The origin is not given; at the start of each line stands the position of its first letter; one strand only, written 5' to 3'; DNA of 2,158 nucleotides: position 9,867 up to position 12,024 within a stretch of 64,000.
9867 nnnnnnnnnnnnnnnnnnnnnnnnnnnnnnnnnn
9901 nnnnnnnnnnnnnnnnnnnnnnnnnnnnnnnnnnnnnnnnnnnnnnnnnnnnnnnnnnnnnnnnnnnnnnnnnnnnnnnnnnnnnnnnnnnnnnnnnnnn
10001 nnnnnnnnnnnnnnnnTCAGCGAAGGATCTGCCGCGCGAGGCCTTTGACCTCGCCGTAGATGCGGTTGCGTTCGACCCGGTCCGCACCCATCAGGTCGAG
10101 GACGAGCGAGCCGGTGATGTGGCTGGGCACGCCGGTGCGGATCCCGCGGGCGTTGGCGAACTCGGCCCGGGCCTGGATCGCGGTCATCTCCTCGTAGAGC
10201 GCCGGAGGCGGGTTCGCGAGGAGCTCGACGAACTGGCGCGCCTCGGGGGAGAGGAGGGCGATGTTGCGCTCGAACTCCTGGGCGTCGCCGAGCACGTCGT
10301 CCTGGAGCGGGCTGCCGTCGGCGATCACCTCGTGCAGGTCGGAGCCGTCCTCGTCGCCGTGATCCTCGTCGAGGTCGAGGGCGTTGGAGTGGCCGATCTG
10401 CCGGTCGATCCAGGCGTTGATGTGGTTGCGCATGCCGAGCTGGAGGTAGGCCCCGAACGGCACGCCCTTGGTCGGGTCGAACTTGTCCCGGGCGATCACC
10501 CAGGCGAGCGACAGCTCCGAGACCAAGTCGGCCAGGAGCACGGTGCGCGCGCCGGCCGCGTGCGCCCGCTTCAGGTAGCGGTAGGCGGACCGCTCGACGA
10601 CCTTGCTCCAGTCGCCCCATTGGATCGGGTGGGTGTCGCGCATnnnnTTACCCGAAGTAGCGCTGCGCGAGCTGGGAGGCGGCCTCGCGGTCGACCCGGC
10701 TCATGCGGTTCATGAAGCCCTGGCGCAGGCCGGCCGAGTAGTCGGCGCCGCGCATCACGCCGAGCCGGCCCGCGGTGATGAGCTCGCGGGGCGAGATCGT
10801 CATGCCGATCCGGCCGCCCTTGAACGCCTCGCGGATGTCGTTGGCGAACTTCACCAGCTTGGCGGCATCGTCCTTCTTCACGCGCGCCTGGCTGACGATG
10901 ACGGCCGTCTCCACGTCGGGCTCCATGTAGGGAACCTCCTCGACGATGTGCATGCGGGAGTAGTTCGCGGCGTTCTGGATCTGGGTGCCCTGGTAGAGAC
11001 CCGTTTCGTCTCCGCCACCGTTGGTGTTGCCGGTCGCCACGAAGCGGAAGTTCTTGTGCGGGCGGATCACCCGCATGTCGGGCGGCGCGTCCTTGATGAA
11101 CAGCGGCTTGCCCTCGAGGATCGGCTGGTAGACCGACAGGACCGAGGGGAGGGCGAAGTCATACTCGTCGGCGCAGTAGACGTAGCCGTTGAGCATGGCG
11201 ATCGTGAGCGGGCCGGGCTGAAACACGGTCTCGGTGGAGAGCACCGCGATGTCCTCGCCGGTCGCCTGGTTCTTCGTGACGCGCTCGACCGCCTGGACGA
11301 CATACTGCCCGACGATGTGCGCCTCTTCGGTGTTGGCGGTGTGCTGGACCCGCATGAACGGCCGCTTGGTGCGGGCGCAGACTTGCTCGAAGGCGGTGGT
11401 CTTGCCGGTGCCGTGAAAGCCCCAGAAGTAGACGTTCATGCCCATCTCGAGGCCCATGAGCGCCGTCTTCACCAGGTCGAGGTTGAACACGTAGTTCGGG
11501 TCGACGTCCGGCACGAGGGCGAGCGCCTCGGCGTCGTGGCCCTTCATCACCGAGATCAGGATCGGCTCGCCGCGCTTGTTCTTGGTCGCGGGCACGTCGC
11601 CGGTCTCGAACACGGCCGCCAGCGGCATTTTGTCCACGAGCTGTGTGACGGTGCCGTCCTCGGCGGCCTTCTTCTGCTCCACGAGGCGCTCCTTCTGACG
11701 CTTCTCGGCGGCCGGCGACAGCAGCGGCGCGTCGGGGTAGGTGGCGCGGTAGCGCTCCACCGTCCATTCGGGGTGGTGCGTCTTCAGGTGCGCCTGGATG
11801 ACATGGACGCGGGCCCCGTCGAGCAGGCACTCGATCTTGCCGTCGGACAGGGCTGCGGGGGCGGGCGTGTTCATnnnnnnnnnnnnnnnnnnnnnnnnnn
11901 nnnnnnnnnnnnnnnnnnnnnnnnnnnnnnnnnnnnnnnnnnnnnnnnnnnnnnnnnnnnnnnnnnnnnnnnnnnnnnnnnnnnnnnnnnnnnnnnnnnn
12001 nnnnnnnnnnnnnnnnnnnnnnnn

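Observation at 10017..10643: Phage-encoded minimal sigma factor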

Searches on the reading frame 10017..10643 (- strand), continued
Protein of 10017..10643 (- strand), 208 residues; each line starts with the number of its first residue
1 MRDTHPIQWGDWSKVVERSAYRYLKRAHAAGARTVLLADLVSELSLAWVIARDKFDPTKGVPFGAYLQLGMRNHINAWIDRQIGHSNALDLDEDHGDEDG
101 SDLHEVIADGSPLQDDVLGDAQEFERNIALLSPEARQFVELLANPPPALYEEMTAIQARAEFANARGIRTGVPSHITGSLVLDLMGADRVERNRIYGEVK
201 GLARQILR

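Call 60: search_protein_representatives(alignment_id=A1)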
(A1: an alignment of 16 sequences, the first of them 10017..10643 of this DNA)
Query: 16 sequences, 207 profile positions. Proteins with E-value up to 0.001 (for the whole library): 911; up to 1e-10: 461; up to 1e-30: 163. The best 150 are listed.
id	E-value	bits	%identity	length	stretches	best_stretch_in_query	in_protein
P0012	3.6e-86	304.5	-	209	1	4-206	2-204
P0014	1.4e-82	292.8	-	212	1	3-206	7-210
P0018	2.5e-75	269.1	-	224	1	4-206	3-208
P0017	1.8e-74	266.3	-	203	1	3-203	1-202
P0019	8.0e-73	260.9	-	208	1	3-206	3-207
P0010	5.2e-71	255.0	-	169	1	38-205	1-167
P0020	2.0e-67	243.3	-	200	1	4-203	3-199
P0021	6.4e-67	241.6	-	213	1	8-204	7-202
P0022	1.3e-66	240.7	-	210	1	2-203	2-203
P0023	4.3e-66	238.9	-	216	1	3-206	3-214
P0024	4.8e-66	238.8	-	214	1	3-204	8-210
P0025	5.5e-66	238.6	-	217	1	3-206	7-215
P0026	4.5e-65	235.6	-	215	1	4-206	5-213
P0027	8.7e-65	234.7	-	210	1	3-201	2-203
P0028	1.1e-63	231.1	-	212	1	3-203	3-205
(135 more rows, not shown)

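Call 68: search_solved_structures(query=A5, max_evalue=1, show_alignments=2)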
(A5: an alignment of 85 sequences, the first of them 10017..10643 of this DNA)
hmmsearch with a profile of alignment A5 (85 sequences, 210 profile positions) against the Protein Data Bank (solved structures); distinct sequences matched with E-value up to 1: 83 (the best 60 are shown).
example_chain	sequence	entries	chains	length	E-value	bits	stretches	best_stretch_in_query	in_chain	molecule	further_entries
8h3v_G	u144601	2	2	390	8.9e-13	51.6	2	30-120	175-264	RNA polymerase sigma factor SigA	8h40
8gzg_F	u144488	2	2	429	4.4e-11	46.1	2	29-124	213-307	RNA polymerase sigma factor SigA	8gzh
9dvs_G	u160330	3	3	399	1.7e-10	44.2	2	30-120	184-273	RNA polymerase sigma factor SigA1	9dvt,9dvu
6wmr_Z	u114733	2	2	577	4.4e-09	39.6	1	10-110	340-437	RNA polymerase sigma factor RpoD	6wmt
7ye1_F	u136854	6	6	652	4.7e-09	39.5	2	29-106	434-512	RNA polymerase sigma factor RpoD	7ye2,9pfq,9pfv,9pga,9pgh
5tw1_F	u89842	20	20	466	9.7e-09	38.5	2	31-89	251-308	RNA polymerase sigma factor SigA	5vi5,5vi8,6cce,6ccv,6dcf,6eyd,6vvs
7l7b_F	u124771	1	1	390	9.7e-09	38.5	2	31-121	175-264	RNA polymerase sigma factor SigA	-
5uh5_F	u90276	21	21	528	1.3e-08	38.1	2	31-90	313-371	RNA polymerase sigma factor SigA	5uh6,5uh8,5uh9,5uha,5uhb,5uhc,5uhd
7kif_F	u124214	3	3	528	1.3e-08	38.1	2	31-90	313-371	RNA polymerase sigma factor SigA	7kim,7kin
6bzo_F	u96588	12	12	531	1.3e-08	38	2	31-90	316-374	RNA polymerase sigma factor SigA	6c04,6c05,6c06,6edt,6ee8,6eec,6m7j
9e7v_F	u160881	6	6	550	1.5e-08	37.9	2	31-90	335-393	RNA polymerase sigma factor SigA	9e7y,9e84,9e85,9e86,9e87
7ckq_F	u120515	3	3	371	3.9e-08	36.5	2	32-96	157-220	RNA polymerase sigma factor SigA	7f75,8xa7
8x6f_E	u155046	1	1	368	4.7e-08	36.2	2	32-95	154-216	RNA polymerase sigma factor SigA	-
7pp4_f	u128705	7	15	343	1.1e-07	35.1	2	31-114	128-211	RNA polymerase sigma factor SigB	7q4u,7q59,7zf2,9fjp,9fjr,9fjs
4xln_F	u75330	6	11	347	1.1e-07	35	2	30-97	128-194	RNA polymerase sigma factor SigA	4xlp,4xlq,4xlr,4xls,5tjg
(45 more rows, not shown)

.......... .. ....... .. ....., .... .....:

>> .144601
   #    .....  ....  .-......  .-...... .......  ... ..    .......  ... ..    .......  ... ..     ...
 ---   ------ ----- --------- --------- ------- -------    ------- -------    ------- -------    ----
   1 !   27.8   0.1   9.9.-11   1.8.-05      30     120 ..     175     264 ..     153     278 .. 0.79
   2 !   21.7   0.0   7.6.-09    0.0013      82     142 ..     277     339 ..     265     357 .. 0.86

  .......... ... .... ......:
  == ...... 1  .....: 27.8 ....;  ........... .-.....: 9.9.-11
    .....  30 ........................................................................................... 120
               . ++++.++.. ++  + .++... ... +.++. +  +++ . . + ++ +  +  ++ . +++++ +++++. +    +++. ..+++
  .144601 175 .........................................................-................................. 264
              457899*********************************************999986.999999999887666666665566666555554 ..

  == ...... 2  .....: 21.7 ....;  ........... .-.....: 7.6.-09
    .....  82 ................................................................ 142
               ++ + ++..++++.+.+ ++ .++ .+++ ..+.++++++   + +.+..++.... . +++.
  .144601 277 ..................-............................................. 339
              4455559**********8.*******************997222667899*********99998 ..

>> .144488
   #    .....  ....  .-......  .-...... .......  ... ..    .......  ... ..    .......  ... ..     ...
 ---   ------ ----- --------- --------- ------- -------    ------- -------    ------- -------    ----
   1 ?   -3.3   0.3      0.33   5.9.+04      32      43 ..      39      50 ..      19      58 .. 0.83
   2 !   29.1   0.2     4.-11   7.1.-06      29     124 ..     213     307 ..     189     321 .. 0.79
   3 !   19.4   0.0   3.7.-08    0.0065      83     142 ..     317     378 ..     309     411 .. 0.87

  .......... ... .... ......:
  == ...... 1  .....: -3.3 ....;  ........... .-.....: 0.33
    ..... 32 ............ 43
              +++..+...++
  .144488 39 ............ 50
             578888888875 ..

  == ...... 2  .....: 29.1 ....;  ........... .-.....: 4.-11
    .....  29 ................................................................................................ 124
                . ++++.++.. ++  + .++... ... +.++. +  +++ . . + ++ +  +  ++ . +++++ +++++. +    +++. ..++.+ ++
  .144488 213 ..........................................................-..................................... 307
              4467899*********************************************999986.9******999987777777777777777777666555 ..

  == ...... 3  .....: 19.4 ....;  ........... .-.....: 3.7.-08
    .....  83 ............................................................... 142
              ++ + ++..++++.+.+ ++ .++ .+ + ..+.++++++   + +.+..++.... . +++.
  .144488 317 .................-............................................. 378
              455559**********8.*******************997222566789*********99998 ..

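Call 70: find_related_loci(query=A1, collection=viral_contigs, flank=10000)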
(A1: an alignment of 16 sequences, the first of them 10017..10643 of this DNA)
Query A1 (208 aa) in viral_contigs; peptide patterns used: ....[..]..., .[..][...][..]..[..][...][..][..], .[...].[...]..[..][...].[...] (x = any residue, [..] = any of these).
72 stretches matched a pattern; 15 encode a relative of the query (tblastn E <= 1e-3); 15 distinct loci.
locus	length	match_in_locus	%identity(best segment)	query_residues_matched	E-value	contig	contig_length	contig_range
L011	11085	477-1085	83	1-204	6e-112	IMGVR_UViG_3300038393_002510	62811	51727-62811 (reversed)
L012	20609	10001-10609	71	3-207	1e-96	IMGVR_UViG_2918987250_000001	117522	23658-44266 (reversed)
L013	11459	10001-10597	57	7-203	5e-66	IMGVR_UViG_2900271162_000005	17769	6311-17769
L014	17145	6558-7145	51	7-200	1e-55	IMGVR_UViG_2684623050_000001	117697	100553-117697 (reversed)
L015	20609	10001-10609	47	7-206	1e-53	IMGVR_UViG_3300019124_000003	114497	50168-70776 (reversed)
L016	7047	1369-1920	44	20-201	4e-42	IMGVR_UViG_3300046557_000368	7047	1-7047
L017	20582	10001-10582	42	11-201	2e-41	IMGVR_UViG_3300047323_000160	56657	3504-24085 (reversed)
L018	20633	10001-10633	37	1-200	2e-37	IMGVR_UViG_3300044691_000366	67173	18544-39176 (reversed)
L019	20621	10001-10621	35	3-203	5e-37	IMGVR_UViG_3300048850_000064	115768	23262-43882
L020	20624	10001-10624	38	7-200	1e-36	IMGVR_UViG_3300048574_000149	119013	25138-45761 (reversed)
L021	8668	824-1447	36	1-205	2e-34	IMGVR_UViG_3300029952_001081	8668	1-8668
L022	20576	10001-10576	34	16-205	1e-33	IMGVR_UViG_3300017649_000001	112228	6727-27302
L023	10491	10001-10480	40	20-176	3e-33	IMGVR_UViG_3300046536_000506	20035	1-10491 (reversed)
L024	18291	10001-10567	34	16-200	3e-28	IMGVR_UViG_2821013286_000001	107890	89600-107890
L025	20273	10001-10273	29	31-110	4e-4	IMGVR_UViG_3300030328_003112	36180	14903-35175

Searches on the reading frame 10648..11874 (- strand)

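Call 3: search_protein_families(library=pfam, proteins=[window:10648-11874:-], max_evalue=1)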
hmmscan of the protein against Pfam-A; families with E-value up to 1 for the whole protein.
window:10648-11874:- (408 aa): 5 families
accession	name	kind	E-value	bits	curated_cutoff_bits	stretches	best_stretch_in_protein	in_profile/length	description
PF07728.20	AAA_5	-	1.2e-14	54.9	22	1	150-288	4-127/139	AAA domain (dynein-related subfamily)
PF08406.16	CbbQ_C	-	1.5e-07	32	20.6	1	322-384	1-61/85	CbbQ/NirQ/NorQ C-terminal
PF00004.35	AAA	-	0.00043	21.2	21.2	1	148-191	1-38/131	ATPase family associated with various cellular activities (AAA)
PF05443.17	ROS_MUCR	-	0.00052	20.5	25.4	1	7-59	58-112/123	ROS/MUCR transcriptional regulator protein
PF07726.17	AAA_3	-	0.029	14.7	27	1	152-199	6-53/131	ATPase family associated with various cellular activities (AAA)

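Call 4: search_protein_families(library=phrogs, proteins=[window:10648-11874:-], max_evalue=0.01)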
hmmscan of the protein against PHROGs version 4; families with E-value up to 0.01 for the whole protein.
window:10648-11874:- (408 aa): 6 families
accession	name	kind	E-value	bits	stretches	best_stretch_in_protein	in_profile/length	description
phrog_249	-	moron, auxiliary metabolic gene and host takeover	2.2e-85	288.3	1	37-393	30-354/380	porphyrin biosynthesis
phrog_16448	-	other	5e-14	52.5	1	138-326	442-603/680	ATPase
phrog_5424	-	other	2.8e-06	27.3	1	140-366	275-482/527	ATPase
phrog_168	-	DNA, RNA and nucleotide metabolism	0.0006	20.6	1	143-285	40-140/314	clamp loader of DNA polymerase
phrog_2107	-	other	0.0013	19.4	1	144-181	2-39/201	thymidylate kinase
phrog_29395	-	unknown function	0.0036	17.3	1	152-349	190-390/531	-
